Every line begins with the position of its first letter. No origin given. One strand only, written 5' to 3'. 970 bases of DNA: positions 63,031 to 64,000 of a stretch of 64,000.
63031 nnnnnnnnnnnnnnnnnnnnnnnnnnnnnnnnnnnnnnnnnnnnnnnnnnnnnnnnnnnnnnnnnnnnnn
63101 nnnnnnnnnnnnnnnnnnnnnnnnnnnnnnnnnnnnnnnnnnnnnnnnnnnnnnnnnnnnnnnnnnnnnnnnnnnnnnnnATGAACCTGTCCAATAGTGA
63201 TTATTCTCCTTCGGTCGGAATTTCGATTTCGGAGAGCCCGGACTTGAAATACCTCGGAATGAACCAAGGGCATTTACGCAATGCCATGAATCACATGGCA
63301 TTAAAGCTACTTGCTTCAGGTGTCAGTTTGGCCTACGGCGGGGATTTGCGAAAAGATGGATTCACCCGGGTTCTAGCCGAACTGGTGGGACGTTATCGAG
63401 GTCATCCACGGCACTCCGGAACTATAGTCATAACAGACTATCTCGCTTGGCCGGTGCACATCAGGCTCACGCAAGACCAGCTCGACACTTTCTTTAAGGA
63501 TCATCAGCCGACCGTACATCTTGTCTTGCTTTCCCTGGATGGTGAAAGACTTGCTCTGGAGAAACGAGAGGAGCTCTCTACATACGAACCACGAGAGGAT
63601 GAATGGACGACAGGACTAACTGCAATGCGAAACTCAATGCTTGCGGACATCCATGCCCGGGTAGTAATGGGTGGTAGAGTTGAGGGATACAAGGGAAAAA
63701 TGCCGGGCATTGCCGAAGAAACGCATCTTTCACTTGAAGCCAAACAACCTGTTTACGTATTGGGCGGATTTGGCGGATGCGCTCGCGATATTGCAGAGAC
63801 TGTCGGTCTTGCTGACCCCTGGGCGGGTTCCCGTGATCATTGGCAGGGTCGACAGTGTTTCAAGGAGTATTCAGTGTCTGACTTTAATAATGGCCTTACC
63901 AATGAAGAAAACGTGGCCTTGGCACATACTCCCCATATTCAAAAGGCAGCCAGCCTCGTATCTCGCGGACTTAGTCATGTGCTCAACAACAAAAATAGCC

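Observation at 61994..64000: Translationally coupled TIR-domain and SLOG-domain genes at the window edge, Thoeris-like in logic but non-canonical in architecture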

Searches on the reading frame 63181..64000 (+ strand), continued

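Call 103: get_annotated_region(hit=H14, flank=5000)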
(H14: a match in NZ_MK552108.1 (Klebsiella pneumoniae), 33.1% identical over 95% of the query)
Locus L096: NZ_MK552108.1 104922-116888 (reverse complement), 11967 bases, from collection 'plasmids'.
description: Klebsiella pneumoniae strain ST327 plasmid pKpnB199, complete sequence
organism: Klebsiella pneumoniae (NCBI taxid 573)
taxonomy: Bacteria; Pseudomonadota; Gammaproteobacteria; Enterobacterales; Enterobacteriaceae; Klebsiella; Klebsiella pneumoniae
host: -; source: Homo sapiens,blood; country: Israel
typing (MOB-suite, as given by PLSDB): conjugative; replicon IncFIB,IncHI1B; relaxase MOBH; mating-pair formation MPF_F
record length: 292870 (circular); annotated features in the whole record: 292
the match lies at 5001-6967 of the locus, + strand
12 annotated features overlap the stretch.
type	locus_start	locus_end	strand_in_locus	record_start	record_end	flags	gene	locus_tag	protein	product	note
CDS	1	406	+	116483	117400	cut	-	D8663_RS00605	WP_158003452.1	S-4TM family putative pore-forming effector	-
CDS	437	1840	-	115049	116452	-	-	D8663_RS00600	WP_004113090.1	ISNCY family transposase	-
CDS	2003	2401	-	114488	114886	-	-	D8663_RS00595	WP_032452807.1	helix-turn-helix domain-containing protein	-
CDS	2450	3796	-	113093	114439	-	-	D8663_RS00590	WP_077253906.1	ISNCY family transposase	-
CDS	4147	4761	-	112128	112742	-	-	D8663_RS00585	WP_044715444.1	TIR domain-containing protein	-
CDS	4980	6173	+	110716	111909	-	-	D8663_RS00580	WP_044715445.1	toll/interleukin-1 receptor domain-containing protein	GO:0007165 - signal transduction [Evidence IEA]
CDS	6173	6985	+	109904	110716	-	-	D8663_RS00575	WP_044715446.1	hypothetical protein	-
CDS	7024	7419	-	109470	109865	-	-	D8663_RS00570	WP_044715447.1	helix-turn-helix domain-containing protein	-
CDS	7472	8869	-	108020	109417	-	-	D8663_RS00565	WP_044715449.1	ISNCY family transposase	-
CDS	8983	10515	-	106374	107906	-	-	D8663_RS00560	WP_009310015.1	IS3-like element ISKpn38 family transposase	GO:0006313 - DNA transposition [Evidence IEA]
CDS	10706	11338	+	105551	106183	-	-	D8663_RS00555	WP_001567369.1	hypothetical protein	-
CDS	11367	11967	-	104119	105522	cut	-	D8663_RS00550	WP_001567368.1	ISNCY-like element ISKpn21 family transposase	GO:0006313 - DNA transposition [Evidence IEA]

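Call 104: get_annotated_region(hit=H11, flank=4000)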
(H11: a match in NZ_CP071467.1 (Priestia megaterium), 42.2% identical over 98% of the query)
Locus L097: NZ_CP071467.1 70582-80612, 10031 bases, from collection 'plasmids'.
description: Priestia megaterium strain H2 plasmid punamed1, complete sequence
organism: Priestia megaterium (NCBI taxid 1404)
taxonomy: Bacteria; Bacillota; Bacilli; Bacillales; Bacillaceae; Priestia; Priestia megaterium
host: -; source: whole organism,Hypersaline environment; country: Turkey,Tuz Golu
typing (MOB-suite, as given by PLSDB): mobilizable; replicon rep_cluster_385; relaxase MOBP
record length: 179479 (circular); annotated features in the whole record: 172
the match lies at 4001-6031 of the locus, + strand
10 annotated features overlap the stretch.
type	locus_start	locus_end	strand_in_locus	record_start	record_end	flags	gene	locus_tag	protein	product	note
CDS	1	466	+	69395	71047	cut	-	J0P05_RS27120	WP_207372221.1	polysaccharide biosynthesis protein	GO:0009252 - peptidoglycan biosynthetic process [Evidence IEA]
CDS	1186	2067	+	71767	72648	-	-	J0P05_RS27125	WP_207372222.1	TIR domain-containing protein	GO:0007165 - signal transduction [Evidence IEA]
CDS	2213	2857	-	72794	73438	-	-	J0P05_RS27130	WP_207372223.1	TIR domain-containing protein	-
CDS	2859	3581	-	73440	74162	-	-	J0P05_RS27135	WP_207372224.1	hypothetical protein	-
CDS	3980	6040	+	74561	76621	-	-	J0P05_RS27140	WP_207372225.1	TIR domain-containing protein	GO:0007165 - signal transduction [Evidence IEA]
CDS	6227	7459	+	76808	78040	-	-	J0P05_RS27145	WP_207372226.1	hypothetical protein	-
CDS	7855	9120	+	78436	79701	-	-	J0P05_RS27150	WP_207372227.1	damage repair protein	-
CDS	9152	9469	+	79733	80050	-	-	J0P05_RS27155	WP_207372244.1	YolD-like family protein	-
CDS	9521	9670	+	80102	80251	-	-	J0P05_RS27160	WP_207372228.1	hypothetical protein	-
CDS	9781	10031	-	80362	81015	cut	-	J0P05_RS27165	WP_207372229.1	class D sortase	-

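Call 106: find_encoding_contigs(protein=P0394, flank=5000, max_places=2)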
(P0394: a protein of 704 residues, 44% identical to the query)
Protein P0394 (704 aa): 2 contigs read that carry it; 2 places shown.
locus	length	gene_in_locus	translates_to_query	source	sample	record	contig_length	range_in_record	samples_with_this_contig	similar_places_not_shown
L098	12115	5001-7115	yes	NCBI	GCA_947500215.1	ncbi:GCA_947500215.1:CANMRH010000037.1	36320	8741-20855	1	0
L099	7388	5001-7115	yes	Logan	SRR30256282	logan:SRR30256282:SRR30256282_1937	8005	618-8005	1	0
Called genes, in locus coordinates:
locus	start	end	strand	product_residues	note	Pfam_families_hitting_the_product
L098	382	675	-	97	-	PF01844:HNH, PF14279:HNH_5 (faint)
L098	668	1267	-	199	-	-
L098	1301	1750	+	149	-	PF12844:HTH_19 (weak), PF13560:HTH_31 (weak), PF01381:HTH_3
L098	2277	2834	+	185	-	PF15943:YdaS_toxin (faint)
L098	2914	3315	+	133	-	PF11867:T1RH-like_C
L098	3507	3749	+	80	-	PF02229:PC4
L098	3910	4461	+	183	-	PF08937:ThsB_TIR (weak), PF13676:TIR_2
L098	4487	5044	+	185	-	PF08937:ThsB_TIR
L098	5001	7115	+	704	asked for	PF13676:TIR_2, PF18163:LD_cluster2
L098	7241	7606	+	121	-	-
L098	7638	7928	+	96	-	-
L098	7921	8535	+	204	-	PF08937:ThsB_TIR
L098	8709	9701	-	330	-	PF00903:Glyoxalase (weak)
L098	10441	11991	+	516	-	PF00665:rve (weak), PF22483:Mu-transpos_C_2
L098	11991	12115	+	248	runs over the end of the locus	PF01695:IstB_IS21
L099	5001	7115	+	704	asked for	PF13676:TIR_2, PF18163:LD_cluster2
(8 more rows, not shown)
